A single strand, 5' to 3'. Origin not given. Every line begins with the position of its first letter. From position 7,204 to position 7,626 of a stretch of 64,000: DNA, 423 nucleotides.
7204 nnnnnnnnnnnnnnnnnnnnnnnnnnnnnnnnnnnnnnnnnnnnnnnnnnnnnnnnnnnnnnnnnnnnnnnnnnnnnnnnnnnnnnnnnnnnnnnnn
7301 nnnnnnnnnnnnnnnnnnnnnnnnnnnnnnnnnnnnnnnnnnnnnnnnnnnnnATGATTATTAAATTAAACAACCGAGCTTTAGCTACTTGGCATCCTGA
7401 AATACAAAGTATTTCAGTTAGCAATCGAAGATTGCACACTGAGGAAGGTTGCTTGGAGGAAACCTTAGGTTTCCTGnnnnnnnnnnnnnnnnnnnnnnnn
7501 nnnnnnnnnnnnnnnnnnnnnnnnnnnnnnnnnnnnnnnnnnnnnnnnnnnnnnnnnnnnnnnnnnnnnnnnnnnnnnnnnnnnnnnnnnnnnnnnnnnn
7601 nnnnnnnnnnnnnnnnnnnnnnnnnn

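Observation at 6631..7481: Paralogous structured leader / upstream-ORF element directly 5' of both spt5 and rpl11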

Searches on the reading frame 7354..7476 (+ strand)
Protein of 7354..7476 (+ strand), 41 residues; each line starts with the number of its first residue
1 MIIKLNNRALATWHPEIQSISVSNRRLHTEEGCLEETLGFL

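Call 20: find_homologous_proteins(query=A2, max_evalue=10)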
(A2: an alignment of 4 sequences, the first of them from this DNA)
Query A2 (4 sequences) (41 aa, profile of the alignment): 4 proteins with E <= 10 among 5 candidates.
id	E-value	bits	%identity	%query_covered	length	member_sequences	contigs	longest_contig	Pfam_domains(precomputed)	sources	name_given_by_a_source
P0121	2.4e-22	96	63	90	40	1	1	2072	-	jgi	-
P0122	1.7e-5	42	64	83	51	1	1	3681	-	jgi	-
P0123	3.1e-3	35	49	85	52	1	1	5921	-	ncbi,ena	-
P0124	1.1e-1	30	89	44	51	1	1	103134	-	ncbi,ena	-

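Call 22: find_encoding_contigs(protein=P0122, flank=3000, max_places=3)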
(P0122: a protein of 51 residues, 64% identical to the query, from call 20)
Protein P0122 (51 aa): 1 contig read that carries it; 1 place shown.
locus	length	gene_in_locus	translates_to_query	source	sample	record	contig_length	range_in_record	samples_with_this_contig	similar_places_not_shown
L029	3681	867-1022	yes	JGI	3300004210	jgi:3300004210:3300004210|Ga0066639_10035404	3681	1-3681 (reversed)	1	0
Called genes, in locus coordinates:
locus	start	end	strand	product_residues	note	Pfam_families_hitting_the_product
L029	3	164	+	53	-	?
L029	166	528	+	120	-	PF03819:MazG (weak)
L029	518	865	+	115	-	-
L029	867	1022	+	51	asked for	-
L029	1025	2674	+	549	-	PF18262:PhetRS_B1 (faint), PF03483:B3_4 (weak), PF03484:B5, PF01409:tRNA-synt_2d (weak), PF17759:tRNA_synthFbeta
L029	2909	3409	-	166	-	-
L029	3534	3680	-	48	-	?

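Call 23: find_encoding_contigs(protein=P0123, flank=3000, max_places=3)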
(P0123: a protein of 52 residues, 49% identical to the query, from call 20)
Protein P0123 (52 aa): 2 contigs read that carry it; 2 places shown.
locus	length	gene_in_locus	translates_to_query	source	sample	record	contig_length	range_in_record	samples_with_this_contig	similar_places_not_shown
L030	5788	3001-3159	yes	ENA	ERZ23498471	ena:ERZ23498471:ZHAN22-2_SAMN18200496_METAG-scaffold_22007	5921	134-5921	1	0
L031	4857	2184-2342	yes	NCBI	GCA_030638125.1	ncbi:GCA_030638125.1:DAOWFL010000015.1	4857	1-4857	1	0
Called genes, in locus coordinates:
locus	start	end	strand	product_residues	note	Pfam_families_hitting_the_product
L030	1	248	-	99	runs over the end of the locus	-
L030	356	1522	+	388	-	PF00091:Tubulin, PF12327:FtsZ_C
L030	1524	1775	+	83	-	-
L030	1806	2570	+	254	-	-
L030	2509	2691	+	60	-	-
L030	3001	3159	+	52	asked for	-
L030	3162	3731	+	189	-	PF03439:Spt5-NGN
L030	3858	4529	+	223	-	PF03946:Ribosomal_L11_N, PF00298:Ribosomal_L11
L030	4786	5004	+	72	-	PF01780:Ribosomal_L37ae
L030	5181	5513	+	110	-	-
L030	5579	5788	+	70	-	?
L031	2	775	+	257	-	?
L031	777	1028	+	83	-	-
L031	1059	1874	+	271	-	-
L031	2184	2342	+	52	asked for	-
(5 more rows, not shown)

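Call 24: find_encoding_contigs(protein=P0124, flank=3000, max_places=3)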
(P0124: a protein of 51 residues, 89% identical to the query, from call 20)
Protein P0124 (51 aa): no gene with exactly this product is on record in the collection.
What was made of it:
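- Tried and rejected: P0124, another mosaic upstream ORF on a 103-kb contig, could not be retrieved (call 24).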

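Call 50: find_homologous_proteins(query=A7, max_evalue=10)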
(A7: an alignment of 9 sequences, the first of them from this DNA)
Query A7 (9 sequences) (41 aa, profile of the alignment): 9 proteins with E <= 10 among 270 candidates.
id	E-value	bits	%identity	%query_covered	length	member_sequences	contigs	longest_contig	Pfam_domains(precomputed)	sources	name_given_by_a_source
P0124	7.6e-23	98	89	44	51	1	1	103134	-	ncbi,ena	-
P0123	1.6e-22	97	49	85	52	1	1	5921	-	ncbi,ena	-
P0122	6.1e-21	92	64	83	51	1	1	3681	-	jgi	-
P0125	2.5e-15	74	51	85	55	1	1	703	-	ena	-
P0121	1.7e-14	71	63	90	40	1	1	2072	-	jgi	-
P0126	3.6e-14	70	68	39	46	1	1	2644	-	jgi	-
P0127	7.0e-12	63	43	83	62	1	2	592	-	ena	-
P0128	1.4e-6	46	56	85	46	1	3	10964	-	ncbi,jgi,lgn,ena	-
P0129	5.7e-1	28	47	63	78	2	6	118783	-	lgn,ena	-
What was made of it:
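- A profile search of 5.8 billion proteins found only these upstream ORFs (calls 20, 50).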

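Call 52: find_encoding_contigs(protein=P0128, flank=4000, max_places=4)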
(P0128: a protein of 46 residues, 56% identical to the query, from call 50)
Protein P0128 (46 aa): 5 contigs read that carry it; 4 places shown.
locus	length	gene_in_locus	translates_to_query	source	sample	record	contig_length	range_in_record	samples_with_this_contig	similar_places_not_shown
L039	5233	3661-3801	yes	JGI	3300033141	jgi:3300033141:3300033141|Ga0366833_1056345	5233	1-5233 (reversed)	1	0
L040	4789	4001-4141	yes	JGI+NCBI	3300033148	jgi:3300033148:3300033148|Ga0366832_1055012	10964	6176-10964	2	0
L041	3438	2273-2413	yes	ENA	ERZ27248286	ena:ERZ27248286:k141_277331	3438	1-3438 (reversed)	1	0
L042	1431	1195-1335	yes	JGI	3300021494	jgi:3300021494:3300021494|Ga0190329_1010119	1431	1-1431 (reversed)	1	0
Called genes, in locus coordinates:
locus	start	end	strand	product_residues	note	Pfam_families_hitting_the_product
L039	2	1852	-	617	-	?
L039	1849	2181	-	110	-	-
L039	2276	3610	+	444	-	PF00753:Lactamase_B, PF22505:RNase_J_b_CASP, PF07521:RMMBL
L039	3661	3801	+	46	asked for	-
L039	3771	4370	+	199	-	-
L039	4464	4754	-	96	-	-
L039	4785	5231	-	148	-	?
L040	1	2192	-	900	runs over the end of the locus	PF00082:Peptidase_S8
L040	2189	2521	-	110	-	-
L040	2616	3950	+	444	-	PF00753:Lactamase_B, PF22505:RNase_J_b_CASP, PF07521:RMMBL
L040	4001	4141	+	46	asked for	-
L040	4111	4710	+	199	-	-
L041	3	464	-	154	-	?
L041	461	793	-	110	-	-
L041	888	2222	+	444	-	PF00753:Lactamase_B, PF22505:RNase_J_b_CASP, PF07521:RMMBL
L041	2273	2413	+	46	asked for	-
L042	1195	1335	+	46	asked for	-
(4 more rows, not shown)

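Call 53: find_encoding_contigs(protein=P0125, flank=1000, max_places=2)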
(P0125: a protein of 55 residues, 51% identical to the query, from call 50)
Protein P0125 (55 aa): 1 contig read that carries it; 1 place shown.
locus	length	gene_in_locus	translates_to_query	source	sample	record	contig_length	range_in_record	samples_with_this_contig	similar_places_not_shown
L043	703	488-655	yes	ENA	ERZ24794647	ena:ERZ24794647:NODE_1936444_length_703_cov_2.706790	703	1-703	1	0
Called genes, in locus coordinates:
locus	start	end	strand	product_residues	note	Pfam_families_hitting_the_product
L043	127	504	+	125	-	-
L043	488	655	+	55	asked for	-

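Call 54: find_encoding_contigs(protein=P0127, flank=1000, max_places=2)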
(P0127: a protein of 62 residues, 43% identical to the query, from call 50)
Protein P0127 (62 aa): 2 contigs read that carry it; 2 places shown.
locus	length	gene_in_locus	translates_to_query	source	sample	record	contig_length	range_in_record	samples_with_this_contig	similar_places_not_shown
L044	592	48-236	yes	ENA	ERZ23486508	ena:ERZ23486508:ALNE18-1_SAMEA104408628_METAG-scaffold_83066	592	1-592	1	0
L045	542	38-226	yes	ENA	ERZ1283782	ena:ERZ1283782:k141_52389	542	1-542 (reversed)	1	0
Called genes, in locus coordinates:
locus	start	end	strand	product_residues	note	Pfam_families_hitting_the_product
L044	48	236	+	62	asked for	-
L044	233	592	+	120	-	?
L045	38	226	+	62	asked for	-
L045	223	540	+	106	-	?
